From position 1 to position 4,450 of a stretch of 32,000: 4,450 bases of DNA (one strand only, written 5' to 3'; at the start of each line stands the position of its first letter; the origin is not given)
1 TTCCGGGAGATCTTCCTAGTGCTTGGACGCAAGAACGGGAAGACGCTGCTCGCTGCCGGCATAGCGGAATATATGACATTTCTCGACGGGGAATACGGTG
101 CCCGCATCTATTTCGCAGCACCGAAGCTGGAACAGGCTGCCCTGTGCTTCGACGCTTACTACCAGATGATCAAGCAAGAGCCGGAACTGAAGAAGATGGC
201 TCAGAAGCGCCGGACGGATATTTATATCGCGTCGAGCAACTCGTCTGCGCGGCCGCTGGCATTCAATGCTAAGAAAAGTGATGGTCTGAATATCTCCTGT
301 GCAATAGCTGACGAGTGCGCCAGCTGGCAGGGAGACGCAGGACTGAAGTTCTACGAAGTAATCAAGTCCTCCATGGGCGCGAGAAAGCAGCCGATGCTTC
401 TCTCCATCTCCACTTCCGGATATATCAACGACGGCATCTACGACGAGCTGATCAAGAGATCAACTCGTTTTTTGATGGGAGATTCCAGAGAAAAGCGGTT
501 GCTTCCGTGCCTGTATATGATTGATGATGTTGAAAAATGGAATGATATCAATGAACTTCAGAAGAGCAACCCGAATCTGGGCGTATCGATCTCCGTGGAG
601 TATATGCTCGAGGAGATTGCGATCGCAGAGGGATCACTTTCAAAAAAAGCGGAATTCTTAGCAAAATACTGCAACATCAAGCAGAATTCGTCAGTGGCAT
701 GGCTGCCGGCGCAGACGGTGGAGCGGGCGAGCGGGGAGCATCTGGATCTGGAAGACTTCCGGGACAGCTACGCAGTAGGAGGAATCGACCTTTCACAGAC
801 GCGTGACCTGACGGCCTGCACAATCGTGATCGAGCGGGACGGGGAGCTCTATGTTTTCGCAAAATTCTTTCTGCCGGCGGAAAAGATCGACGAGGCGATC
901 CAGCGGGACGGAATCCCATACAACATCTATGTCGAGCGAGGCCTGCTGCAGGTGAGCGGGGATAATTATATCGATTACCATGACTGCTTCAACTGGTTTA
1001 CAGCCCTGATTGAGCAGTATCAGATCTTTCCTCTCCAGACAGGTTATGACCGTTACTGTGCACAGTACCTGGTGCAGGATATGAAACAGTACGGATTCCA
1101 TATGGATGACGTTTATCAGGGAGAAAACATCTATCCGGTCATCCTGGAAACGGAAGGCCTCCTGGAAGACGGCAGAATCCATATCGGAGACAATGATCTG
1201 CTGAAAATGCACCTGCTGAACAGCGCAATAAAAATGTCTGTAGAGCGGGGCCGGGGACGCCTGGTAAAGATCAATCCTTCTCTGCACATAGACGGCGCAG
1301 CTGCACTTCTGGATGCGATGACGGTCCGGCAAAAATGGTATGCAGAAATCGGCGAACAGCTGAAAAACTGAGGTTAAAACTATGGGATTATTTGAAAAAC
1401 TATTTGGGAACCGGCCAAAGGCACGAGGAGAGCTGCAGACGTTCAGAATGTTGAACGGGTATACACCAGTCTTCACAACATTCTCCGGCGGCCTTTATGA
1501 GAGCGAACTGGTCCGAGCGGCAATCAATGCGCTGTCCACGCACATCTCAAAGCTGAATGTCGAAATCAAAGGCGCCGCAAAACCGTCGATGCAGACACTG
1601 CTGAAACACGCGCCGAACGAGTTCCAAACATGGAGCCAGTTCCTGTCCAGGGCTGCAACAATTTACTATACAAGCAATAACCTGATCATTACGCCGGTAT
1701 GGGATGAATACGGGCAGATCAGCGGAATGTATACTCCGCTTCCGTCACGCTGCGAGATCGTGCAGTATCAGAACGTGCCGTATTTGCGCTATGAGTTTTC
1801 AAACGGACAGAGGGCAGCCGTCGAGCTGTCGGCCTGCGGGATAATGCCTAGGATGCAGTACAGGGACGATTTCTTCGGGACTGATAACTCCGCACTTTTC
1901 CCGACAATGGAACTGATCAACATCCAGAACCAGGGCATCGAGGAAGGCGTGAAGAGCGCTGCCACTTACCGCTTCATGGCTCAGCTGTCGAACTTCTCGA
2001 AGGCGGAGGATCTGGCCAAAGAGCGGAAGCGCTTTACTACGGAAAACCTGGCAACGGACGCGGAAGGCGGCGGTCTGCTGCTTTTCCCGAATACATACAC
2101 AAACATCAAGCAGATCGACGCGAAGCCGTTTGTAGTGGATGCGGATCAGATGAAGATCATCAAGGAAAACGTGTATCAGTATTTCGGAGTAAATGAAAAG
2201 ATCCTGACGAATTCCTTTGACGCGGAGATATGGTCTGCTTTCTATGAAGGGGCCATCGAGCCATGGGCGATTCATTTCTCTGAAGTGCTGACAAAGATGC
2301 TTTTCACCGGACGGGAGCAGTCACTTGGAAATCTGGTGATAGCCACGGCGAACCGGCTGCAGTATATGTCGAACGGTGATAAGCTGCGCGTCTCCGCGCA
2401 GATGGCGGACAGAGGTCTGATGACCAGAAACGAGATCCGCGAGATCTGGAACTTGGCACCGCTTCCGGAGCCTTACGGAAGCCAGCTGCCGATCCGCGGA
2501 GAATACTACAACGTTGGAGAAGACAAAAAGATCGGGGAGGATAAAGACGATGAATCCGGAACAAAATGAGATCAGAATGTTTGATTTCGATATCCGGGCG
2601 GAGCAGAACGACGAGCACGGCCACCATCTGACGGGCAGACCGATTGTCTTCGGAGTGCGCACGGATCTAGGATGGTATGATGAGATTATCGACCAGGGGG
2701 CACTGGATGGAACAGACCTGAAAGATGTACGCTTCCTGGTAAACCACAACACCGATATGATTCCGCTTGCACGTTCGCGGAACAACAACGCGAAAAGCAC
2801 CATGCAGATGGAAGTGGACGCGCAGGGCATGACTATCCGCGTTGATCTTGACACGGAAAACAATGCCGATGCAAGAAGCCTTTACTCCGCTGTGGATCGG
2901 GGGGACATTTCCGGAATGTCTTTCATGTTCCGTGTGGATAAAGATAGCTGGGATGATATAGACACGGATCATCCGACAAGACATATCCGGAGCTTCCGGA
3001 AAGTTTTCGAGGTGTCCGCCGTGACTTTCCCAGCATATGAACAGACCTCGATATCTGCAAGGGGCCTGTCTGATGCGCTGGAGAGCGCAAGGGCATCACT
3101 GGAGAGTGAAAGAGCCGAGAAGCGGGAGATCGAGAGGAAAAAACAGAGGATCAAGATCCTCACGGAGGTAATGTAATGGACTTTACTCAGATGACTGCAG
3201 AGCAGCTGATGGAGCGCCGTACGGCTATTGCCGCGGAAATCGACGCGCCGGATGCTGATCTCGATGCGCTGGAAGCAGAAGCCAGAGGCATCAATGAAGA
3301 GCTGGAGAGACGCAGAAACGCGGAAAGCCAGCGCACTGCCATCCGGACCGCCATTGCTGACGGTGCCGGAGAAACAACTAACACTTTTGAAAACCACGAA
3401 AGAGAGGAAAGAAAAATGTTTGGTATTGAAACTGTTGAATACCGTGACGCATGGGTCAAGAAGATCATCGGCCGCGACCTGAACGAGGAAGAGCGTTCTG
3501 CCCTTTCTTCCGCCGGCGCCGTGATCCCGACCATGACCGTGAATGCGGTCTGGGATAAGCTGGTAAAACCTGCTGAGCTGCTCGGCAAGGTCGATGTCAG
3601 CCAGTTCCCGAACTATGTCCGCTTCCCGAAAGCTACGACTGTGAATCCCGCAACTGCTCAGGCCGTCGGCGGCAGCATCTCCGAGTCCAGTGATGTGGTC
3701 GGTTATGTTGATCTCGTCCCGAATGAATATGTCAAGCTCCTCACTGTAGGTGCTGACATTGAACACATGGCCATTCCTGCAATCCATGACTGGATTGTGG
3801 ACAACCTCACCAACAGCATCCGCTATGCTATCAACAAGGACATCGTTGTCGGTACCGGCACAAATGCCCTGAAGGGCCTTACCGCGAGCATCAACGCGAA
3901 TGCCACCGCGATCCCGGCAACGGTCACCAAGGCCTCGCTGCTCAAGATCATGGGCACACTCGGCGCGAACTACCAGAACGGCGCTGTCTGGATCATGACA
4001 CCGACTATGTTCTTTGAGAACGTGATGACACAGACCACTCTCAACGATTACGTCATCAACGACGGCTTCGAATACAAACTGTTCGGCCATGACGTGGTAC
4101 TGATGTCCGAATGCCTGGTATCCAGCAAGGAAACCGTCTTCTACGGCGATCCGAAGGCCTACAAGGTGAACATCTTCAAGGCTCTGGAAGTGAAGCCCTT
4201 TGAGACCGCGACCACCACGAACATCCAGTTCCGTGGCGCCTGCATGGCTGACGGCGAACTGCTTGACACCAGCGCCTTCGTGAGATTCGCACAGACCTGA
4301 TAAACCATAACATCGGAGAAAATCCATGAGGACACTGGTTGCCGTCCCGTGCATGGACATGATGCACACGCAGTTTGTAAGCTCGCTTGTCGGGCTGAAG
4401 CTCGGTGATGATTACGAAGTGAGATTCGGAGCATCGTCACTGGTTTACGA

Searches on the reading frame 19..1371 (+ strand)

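Call 77: search_protein_families(library=phrogs, proteins=[window:19-1371:+], max_evalue=0.00001)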
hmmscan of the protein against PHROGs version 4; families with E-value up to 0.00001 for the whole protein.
window:19-1371:+ (450 aa): 4 families
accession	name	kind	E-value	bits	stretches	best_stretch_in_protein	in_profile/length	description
phrog_9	-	head and packaging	4.3e-113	380.8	1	1-439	229-665/812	terminase large subunit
phrog_2699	-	head and packaging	2.4e-53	182.1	1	149-438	6-294/315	terminase large subunit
phrog_4914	-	head and packaging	2.9e-15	57.4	1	1-94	111-212/213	terminase large subunit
phrog_37124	-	unknown function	3.5e-07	31.2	1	256-371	1-128/143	-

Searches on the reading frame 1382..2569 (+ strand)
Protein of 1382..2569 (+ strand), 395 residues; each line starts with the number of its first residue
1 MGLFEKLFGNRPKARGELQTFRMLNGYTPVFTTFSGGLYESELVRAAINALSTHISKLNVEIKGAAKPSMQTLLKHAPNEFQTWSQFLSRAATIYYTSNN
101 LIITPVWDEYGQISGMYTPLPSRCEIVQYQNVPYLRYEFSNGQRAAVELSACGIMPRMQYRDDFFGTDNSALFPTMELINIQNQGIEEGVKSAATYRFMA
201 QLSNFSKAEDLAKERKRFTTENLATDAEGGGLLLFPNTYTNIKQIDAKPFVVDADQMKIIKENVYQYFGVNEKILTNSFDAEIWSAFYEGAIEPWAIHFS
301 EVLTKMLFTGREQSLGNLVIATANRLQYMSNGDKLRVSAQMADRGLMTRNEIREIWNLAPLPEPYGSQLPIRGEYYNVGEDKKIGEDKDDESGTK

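Call 77: search_protein_families(library=phrogs, proteins=[window:1382-2569:+], max_evalue=0.00001)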
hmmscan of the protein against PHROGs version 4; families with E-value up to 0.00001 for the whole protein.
window:1382-2569:+ (395 aa): 2 families
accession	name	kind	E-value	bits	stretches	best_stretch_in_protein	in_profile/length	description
phrog_12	-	head and packaging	1.5e-33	117.7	1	1-389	48-447/646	portal protein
phrog_29023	-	unknown function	2.6e-11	44.8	1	285-361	10-86/152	-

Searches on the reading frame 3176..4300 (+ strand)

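Call 77: search_protein_families(library=phrogs, proteins=[window:3176-4300:+], max_evalue=0.00001)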
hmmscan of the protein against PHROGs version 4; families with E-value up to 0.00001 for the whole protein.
window:3176-4300:+ (374 aa): 2 families
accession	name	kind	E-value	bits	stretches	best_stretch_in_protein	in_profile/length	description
phrog_10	-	head and packaging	3.3e-36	126.6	1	7-371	264-633/752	major head protein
phrog_617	-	head and packaging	2.5e-11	44.2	1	198-346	436-588/626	major head protein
